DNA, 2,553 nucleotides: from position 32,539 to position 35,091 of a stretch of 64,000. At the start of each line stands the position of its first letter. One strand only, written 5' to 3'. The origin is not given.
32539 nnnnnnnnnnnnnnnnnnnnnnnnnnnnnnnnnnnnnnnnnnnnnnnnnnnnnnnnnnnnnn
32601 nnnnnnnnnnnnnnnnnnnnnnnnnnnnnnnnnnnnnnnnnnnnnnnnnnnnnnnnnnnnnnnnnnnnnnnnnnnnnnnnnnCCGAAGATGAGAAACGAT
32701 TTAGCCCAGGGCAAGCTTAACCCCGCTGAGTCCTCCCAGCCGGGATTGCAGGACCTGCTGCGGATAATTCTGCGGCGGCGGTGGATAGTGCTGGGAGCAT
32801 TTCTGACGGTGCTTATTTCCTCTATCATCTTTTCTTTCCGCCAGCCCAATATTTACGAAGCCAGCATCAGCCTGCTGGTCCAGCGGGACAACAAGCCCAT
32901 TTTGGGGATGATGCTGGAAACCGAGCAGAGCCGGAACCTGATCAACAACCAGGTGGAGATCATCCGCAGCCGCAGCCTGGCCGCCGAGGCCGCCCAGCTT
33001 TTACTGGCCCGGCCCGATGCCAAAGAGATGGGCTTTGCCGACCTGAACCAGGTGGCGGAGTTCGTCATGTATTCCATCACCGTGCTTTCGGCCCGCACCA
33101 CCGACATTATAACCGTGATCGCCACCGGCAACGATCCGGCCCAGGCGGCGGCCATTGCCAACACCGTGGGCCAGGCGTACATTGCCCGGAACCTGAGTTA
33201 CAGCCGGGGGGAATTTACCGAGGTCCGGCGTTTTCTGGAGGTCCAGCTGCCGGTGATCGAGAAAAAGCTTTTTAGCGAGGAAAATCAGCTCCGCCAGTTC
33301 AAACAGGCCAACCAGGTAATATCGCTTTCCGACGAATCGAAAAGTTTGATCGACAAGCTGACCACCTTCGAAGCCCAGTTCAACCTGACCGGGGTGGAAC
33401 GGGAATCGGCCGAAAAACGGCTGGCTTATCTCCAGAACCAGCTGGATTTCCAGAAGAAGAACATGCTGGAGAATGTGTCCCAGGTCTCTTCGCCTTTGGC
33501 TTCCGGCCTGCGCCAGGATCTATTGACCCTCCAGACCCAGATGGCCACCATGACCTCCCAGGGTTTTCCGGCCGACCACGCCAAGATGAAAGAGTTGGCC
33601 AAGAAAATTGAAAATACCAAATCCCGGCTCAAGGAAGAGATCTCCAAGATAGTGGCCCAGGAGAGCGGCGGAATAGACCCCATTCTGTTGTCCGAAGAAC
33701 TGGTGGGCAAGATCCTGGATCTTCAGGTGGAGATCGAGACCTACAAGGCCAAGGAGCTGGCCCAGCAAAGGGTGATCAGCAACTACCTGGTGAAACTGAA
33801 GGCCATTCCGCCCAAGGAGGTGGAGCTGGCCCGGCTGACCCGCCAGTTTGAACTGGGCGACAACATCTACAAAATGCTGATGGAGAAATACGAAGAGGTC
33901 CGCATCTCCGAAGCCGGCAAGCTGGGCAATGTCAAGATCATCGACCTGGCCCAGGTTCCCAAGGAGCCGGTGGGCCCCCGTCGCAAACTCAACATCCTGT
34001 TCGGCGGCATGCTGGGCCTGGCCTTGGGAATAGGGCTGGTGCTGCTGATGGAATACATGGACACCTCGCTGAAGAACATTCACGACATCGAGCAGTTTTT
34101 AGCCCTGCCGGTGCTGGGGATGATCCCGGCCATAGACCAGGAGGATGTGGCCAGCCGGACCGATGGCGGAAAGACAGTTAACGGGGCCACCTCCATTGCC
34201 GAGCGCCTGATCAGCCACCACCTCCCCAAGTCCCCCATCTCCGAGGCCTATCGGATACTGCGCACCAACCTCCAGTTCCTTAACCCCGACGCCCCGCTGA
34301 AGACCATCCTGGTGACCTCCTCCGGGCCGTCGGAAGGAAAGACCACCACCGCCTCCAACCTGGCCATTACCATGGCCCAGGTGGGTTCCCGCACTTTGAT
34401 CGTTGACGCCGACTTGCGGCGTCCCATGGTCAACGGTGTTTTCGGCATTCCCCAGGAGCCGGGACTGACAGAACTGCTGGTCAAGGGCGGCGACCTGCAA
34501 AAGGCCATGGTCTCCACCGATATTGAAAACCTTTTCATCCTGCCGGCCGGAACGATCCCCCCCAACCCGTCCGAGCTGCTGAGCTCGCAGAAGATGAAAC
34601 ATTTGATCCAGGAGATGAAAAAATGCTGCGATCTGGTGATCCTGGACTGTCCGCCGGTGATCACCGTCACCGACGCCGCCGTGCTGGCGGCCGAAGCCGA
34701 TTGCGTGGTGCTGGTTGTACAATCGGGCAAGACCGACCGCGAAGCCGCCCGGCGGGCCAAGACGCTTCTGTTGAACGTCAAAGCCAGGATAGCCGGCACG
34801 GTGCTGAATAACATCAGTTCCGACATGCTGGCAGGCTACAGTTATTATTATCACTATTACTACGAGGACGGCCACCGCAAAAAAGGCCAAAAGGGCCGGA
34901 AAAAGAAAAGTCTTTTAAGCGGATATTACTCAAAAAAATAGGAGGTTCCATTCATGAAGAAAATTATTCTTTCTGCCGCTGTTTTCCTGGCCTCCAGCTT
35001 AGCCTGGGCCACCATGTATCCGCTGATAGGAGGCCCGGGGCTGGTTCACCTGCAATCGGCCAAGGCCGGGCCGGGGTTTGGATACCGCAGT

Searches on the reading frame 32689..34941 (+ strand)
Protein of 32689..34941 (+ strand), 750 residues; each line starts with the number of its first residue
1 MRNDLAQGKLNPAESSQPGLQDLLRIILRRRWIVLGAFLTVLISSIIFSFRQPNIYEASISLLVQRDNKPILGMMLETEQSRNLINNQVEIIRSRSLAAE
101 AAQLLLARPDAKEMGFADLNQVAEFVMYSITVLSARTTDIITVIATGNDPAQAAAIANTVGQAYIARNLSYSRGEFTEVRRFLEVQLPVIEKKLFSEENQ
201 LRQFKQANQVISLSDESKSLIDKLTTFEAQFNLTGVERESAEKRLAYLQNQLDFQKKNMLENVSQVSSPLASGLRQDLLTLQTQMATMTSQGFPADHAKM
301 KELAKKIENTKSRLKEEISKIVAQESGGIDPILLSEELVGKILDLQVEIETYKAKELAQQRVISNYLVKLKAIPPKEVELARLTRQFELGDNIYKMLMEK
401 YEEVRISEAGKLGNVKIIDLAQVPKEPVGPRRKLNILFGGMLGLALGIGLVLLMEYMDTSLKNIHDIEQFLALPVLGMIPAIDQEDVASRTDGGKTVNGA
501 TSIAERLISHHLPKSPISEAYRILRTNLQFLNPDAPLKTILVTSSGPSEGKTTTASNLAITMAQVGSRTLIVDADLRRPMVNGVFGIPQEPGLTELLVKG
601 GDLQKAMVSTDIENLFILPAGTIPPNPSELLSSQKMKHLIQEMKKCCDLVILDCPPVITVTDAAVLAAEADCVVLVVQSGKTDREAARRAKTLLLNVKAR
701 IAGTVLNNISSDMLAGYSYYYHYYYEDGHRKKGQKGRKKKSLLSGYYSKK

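Call 4: search_protein_families(library=pfam, proteins=[window:32689-34941:+], max_evalue=0.01)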
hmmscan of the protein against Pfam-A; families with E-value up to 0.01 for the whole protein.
window:32689-34941:+ (750 aa): 7 families
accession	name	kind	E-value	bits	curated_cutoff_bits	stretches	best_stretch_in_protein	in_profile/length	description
PF13807.11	GNVR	-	2.3e-19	69.5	27.7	1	379-453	5-79/82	G-rich domain on putative tyrosine kinase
PF13614.12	AAA_31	-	1.6e-15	57.9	27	1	548-680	12-150/177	AAA domain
PF02706.20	Wzz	-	3.1e-09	37.5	25.5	1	20-103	5-89/91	Chain length determinant protein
PF10609.15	ParA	-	3.7e-08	33.5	27.1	1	539-713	5-178/246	NUBPL iron-transfer P-loop NTPase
PF01656.29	CbiA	-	8.6e-07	29.4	25.4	1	541-712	2-86/125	CobQ/CobB/MinD/ParA nucleotide binding domain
PF06564.18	CBP_BcsQ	-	0.00049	20.1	21.3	1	549-679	13-147/234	Cellulose biosynthesis protein BcsQ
PF09140.17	MipZ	-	0.0032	17.3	20.7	0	547-674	10-126/262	ATPase MipZ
